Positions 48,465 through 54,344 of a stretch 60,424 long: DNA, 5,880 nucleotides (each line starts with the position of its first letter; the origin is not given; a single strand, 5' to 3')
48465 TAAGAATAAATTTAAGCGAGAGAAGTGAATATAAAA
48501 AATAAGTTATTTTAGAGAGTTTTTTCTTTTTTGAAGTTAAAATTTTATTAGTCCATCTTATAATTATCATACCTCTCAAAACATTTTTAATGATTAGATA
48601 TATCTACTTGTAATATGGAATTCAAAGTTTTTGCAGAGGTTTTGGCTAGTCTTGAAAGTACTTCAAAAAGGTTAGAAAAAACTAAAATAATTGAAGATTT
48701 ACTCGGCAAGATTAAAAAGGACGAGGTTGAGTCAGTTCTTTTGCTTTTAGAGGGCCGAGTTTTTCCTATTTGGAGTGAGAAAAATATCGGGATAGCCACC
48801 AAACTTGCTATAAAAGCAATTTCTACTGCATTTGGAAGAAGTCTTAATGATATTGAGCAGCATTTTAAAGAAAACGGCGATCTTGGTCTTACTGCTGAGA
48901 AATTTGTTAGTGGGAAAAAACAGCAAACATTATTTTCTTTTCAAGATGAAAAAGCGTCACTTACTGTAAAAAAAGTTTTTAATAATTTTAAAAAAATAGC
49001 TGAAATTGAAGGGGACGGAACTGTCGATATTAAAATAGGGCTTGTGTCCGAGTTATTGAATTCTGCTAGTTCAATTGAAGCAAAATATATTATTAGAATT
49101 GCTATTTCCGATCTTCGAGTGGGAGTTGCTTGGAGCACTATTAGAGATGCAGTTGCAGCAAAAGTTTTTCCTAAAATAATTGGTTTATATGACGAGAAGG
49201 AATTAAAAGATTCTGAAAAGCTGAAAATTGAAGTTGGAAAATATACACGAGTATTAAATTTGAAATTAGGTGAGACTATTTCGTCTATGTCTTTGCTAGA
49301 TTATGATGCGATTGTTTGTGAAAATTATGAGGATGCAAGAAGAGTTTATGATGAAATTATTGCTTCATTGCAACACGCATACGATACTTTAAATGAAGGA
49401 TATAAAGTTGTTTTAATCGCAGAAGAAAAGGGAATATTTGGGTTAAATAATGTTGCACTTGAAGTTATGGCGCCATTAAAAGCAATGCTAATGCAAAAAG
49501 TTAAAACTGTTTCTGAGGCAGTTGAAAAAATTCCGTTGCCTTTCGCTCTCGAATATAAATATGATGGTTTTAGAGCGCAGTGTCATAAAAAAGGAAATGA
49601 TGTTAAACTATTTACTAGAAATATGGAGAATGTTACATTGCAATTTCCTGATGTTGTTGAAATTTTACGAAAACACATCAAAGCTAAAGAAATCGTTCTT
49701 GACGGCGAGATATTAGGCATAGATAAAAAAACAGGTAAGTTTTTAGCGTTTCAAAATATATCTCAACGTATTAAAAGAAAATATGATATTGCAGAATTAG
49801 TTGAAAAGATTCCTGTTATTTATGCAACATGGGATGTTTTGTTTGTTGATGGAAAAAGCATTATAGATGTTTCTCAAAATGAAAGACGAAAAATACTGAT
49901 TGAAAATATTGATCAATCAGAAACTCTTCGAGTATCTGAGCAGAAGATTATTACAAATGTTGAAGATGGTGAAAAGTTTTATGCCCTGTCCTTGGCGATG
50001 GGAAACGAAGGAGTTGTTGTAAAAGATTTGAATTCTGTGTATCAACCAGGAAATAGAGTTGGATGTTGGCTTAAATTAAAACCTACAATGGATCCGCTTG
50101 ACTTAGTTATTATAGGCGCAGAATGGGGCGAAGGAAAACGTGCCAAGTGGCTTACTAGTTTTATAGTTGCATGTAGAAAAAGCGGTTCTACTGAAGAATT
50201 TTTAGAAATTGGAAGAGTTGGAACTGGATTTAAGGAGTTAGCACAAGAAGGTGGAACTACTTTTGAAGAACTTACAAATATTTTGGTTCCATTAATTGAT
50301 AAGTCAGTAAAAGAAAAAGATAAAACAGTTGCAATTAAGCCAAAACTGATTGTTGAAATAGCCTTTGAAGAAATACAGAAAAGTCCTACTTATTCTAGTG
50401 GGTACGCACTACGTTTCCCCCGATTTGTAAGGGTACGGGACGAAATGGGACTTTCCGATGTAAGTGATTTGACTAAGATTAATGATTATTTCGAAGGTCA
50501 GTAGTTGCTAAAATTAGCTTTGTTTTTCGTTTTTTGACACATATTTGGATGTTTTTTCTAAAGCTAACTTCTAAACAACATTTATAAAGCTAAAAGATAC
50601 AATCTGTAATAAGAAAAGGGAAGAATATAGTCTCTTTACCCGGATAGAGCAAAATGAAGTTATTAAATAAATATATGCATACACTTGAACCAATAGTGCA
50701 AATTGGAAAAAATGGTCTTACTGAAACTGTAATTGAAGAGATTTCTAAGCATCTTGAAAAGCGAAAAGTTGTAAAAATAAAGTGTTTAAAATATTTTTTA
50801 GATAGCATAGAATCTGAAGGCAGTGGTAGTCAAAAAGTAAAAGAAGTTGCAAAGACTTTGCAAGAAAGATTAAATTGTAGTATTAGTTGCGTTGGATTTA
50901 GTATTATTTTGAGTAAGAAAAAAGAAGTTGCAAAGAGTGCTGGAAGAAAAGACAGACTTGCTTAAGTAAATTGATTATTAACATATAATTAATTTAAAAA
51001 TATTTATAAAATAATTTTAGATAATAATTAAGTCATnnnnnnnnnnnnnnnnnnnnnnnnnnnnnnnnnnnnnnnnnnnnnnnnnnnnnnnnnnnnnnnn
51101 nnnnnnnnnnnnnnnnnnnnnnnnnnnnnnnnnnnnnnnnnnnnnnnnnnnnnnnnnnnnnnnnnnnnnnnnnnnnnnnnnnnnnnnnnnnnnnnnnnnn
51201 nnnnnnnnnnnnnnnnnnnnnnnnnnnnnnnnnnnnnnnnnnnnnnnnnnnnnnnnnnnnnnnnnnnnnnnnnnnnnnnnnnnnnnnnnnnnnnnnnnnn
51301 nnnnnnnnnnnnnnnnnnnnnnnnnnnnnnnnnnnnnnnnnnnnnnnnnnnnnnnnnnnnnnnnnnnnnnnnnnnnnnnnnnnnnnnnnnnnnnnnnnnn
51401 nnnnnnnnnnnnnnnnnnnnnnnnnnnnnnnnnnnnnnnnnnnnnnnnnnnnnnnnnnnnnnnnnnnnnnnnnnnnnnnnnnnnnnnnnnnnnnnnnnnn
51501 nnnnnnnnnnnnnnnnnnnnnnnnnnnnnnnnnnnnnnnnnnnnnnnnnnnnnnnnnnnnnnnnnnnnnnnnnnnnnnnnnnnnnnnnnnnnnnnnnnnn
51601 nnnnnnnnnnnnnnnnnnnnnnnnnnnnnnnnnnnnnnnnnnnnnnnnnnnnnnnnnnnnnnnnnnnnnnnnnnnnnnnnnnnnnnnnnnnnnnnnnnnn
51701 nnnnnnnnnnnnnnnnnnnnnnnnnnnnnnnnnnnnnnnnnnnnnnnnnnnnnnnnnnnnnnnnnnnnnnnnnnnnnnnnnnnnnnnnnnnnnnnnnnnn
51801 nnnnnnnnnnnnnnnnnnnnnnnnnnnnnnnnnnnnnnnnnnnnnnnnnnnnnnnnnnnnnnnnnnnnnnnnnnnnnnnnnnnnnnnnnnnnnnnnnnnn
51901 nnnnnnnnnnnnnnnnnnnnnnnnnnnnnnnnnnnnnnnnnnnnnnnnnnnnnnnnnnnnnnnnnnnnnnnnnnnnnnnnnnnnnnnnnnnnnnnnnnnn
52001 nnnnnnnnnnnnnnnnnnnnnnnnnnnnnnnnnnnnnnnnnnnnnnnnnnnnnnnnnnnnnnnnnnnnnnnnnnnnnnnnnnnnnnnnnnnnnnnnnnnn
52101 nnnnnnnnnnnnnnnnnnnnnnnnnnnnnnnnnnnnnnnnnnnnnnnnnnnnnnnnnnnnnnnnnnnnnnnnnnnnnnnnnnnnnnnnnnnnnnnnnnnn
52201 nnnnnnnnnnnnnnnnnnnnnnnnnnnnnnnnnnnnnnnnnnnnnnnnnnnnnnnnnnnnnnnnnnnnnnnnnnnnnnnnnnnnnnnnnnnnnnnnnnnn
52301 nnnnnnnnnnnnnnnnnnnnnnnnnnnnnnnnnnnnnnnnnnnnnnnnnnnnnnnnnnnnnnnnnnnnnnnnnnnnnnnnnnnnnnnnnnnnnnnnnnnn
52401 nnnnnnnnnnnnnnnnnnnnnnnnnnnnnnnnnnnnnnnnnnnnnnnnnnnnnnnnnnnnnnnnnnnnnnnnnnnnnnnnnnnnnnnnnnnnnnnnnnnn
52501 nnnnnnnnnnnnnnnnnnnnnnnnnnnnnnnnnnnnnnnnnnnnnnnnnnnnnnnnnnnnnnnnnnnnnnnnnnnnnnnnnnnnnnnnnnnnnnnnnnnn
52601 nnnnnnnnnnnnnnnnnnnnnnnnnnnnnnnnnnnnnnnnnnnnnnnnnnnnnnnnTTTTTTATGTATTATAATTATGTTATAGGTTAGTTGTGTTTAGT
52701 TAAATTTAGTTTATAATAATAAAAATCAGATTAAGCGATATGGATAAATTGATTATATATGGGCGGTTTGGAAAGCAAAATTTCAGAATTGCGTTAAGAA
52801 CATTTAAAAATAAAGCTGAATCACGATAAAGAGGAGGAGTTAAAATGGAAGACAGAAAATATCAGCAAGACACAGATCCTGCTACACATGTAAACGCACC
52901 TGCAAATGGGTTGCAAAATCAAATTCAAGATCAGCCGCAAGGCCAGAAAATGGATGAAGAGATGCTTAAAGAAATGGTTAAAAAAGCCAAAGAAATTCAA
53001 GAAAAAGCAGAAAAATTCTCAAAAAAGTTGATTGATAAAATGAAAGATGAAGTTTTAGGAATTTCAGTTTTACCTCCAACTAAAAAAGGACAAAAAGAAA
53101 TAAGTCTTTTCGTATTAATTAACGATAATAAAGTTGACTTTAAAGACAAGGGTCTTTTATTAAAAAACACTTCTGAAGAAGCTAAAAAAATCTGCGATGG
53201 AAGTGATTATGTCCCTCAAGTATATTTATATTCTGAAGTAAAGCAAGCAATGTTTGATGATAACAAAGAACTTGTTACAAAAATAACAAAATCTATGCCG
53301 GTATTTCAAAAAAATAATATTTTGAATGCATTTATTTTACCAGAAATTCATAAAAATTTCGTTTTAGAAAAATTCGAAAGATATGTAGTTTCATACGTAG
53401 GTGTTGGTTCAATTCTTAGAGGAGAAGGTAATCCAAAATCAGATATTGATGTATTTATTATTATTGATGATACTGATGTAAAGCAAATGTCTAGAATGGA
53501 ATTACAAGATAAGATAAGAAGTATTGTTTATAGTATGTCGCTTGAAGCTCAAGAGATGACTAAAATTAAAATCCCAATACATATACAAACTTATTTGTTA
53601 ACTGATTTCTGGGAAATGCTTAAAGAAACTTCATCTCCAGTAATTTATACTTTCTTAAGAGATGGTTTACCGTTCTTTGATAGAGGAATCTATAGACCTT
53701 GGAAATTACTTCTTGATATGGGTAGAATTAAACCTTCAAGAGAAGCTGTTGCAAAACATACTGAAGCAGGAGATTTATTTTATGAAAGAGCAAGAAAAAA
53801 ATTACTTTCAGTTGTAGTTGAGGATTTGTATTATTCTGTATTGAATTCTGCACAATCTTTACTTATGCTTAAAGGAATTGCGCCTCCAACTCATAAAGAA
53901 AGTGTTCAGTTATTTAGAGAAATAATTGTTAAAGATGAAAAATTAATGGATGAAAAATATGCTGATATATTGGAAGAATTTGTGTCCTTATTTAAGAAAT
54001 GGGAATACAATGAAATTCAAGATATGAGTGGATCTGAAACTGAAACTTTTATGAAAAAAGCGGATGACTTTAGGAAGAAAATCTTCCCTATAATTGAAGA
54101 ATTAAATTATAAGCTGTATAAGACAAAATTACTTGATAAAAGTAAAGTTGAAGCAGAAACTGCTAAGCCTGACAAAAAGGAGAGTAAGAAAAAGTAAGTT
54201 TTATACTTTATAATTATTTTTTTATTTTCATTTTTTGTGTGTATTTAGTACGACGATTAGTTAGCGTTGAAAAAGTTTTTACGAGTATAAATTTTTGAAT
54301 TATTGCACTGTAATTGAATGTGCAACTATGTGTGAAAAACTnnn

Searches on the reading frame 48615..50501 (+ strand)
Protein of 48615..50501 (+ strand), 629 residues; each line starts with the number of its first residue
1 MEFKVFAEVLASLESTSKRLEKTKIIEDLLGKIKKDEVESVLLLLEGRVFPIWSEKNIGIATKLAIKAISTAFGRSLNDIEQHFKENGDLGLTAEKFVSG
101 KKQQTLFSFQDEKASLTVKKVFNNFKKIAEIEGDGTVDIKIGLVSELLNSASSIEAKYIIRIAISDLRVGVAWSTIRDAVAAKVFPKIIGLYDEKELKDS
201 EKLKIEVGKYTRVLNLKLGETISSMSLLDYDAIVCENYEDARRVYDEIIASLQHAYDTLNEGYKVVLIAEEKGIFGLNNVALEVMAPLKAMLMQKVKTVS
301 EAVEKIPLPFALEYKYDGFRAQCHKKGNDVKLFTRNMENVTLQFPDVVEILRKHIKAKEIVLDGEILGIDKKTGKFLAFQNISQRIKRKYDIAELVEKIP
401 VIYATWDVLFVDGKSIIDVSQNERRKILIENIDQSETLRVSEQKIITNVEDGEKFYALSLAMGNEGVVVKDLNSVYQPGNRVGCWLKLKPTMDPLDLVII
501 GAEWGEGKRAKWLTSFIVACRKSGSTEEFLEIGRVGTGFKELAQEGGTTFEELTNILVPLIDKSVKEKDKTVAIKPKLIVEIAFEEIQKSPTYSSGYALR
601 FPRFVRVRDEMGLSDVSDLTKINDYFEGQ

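Call 78: search_protein_families(library=pfam, proteins=[window:48615-50501:+], max_evalue=0.0001)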
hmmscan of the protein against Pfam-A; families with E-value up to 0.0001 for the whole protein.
window:48615-50501:+ (629 aa): 3 families
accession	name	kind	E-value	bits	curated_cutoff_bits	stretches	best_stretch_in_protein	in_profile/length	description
PF01068.26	DNA_ligase_A_M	-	1.2e-55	188.8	26.2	1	291-489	2-204/204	ATP dependent DNA ligase domain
PF04675.19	DNA_ligase_A_N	-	4.1e-41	141.5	24.6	1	2-181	1-174/174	DNA ligase N terminus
PF04679.21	DNA_ligase_A_C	-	5.8e-15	55.9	27.5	1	509-610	1-93/94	ATP dependent DNA ligase C terminal region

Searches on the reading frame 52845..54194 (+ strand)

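Call 78: search_protein_families(library=pfam, proteins=[window:52845-54194:+], max_evalue=0.0001)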
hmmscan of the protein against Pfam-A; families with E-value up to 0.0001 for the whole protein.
window:52845-54194:+ (450 aa): 1 family
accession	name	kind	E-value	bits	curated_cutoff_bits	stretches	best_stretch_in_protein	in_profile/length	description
PF01909.29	NTP_transf_2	-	3.4e-07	31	21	1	169-227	4-64/93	Nucleotidyltransferase domain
